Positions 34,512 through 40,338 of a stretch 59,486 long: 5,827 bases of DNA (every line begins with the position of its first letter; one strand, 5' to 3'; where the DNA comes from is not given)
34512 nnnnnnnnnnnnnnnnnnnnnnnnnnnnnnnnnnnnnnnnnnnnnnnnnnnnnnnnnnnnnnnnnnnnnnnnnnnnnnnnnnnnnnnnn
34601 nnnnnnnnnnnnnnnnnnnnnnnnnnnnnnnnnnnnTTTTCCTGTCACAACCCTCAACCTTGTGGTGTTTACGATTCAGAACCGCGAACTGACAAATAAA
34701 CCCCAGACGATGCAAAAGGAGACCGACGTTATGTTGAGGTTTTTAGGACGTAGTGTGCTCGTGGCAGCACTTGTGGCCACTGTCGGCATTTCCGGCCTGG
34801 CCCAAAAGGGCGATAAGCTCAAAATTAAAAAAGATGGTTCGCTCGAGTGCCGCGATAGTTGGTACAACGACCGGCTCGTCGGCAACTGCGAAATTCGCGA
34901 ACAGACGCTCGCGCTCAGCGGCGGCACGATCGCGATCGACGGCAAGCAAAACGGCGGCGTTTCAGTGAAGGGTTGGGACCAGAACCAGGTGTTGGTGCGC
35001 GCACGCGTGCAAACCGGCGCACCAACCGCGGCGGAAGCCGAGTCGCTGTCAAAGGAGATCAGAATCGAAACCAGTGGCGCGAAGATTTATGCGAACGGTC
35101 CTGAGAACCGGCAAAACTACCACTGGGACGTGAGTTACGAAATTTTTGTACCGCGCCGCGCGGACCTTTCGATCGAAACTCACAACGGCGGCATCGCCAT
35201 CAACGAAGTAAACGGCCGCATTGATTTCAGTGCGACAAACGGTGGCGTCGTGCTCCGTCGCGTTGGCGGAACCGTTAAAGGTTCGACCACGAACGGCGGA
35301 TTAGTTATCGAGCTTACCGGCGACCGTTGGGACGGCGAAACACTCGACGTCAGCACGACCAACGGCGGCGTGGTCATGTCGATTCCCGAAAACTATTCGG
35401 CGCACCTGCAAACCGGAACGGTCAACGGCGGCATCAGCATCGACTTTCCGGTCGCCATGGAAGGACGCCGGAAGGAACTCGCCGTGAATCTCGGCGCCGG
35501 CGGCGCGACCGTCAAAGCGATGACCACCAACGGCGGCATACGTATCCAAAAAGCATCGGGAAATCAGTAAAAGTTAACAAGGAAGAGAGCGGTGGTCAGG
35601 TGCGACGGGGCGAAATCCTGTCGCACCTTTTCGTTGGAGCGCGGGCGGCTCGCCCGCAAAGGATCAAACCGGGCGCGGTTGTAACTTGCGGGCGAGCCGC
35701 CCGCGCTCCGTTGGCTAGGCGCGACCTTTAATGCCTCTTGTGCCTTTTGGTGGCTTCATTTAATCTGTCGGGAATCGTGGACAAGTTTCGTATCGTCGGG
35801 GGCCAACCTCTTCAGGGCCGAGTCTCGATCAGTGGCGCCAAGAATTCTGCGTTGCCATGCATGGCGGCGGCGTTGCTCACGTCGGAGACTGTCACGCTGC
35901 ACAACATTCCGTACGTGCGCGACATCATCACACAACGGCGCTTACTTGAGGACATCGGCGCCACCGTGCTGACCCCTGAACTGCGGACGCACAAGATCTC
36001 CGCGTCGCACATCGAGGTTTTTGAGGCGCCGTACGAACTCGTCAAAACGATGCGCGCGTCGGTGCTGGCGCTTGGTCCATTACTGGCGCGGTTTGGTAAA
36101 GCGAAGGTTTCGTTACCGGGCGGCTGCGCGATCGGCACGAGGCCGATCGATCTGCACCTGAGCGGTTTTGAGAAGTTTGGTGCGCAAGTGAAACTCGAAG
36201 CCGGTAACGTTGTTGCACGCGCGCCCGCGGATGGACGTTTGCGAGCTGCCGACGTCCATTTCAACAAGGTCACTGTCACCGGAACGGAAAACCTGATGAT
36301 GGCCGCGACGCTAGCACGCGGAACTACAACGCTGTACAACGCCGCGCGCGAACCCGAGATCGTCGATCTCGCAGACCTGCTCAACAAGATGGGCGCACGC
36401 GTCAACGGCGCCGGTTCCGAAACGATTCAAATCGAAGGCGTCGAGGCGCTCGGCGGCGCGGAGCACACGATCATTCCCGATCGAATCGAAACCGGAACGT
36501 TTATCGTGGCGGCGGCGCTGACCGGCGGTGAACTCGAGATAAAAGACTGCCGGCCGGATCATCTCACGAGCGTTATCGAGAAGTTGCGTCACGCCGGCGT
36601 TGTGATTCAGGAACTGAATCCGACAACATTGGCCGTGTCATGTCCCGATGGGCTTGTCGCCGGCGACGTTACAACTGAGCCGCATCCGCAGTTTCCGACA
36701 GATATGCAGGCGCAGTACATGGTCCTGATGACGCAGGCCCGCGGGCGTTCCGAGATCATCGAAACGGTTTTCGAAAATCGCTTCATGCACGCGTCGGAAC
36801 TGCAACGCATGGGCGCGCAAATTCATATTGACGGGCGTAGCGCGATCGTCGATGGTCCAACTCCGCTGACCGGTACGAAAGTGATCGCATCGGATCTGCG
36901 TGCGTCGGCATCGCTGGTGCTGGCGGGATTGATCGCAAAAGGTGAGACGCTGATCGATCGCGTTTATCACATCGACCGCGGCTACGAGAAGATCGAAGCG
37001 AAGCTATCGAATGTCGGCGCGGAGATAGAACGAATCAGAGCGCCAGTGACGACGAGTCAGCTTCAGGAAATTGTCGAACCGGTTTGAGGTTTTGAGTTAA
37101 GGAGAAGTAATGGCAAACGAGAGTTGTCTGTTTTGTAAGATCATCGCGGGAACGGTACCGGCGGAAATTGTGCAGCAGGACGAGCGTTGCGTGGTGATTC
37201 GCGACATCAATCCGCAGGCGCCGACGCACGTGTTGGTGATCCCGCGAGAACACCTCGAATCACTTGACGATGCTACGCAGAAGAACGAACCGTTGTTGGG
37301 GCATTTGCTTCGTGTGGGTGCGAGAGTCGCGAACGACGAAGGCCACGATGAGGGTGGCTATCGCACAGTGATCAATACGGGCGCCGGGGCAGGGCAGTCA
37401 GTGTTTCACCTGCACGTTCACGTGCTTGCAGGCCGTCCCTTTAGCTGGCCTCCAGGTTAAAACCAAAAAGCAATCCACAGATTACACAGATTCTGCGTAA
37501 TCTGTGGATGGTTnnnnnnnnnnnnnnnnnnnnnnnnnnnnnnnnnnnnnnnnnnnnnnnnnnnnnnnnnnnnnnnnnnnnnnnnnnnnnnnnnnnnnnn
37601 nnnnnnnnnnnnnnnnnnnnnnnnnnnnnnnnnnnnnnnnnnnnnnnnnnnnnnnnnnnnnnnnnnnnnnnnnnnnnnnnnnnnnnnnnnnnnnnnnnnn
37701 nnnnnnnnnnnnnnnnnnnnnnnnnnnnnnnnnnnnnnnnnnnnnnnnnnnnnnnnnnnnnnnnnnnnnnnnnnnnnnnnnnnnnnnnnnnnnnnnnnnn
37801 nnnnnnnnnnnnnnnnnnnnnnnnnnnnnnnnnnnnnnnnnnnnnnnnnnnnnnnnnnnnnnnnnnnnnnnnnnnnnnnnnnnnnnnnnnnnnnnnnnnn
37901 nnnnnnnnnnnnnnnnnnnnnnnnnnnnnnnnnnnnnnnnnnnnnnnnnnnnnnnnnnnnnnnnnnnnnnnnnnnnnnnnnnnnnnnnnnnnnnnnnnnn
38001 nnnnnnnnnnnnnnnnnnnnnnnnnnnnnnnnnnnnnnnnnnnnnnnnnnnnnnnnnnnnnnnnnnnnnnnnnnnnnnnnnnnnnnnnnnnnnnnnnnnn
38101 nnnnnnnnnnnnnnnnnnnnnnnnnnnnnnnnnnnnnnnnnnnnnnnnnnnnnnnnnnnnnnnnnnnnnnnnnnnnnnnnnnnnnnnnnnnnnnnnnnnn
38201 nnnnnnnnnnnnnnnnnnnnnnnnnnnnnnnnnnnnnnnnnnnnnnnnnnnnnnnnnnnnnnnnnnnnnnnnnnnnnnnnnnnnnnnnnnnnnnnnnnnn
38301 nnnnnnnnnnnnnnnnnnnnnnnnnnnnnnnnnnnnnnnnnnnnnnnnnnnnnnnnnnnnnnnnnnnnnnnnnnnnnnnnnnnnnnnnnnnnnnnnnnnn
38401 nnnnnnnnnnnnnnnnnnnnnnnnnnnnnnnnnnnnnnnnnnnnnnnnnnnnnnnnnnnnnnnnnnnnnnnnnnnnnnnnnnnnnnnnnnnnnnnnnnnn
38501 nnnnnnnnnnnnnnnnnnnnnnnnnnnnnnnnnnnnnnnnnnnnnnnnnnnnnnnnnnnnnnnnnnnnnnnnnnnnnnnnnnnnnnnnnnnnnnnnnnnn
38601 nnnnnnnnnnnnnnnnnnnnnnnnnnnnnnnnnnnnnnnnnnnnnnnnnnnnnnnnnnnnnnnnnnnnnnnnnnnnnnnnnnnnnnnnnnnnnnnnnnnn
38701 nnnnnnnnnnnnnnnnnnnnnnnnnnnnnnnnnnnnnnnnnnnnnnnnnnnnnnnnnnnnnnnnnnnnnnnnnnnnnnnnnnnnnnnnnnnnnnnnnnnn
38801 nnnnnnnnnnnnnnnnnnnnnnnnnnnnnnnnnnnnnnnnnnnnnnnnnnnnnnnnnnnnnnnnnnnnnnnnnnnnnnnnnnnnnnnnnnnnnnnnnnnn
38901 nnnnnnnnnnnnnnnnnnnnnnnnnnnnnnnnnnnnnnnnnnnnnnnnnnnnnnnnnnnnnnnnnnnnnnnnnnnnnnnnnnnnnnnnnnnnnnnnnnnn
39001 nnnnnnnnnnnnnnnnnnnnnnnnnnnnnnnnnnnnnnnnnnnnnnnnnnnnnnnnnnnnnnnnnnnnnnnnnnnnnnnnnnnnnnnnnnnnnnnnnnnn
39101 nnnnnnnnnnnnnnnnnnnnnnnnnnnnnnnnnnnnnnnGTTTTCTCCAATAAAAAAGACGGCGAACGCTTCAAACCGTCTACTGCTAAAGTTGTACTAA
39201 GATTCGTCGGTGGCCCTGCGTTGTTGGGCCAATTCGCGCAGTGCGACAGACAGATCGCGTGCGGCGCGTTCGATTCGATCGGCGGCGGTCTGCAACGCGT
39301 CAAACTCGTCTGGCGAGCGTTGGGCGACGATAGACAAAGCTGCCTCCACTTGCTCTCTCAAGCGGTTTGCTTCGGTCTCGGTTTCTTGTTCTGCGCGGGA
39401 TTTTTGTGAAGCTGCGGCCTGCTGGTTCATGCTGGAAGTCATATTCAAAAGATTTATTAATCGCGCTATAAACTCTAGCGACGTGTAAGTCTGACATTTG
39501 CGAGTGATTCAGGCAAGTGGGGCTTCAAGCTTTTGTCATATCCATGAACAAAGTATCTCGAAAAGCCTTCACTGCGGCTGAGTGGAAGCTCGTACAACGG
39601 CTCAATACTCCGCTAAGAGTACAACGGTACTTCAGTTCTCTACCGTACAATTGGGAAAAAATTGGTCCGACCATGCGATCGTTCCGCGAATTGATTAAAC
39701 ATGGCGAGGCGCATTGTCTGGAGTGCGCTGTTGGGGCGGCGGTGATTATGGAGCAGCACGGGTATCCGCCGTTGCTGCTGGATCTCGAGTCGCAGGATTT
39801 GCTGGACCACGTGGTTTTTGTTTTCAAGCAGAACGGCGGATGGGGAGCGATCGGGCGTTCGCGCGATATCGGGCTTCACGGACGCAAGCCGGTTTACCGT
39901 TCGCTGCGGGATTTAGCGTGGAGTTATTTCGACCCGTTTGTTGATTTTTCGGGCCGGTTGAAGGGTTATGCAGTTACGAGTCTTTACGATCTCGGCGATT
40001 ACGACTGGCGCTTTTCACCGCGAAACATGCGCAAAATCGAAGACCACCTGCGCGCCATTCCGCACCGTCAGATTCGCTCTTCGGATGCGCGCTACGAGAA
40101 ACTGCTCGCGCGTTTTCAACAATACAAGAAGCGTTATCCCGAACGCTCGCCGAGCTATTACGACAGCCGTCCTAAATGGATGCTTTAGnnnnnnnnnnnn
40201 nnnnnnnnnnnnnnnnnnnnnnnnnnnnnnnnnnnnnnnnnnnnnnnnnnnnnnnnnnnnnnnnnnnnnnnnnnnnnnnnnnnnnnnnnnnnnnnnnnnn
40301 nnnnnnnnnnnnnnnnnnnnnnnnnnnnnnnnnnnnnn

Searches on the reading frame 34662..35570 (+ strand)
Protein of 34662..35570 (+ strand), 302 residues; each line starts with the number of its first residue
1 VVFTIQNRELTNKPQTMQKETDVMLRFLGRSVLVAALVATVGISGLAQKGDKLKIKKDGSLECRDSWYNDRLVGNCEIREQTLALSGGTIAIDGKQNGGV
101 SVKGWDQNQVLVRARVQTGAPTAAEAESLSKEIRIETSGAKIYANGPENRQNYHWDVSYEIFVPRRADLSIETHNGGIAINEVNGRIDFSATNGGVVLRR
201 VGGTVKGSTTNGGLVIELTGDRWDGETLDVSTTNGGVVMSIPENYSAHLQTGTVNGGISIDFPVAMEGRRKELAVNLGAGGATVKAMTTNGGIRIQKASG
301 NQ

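Call 74: search_protein_families(library=pfam, proteins=[window:34662-35570:+], max_evalue=0.001)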
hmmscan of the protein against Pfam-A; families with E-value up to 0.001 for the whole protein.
window:34662-35570:+ (302 aa): 1 family
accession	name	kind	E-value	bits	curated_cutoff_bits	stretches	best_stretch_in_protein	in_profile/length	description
PF13349.12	DUF4097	-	5.2e-05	23.2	22.9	1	168-295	119-246/247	Toastrack DUF4097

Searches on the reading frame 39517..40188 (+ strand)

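Call 73: search_protein_families(library=pfam, proteins=[window:39517-40188:+], max_evalue=0.001)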
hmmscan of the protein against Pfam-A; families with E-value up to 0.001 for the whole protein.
window:39517-40188:+ (223 aa): 1 family
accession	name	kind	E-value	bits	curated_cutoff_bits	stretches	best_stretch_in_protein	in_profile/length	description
PF14822.12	Vasohibin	-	0.00076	19.3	24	0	94-149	143-198/245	Vasohibin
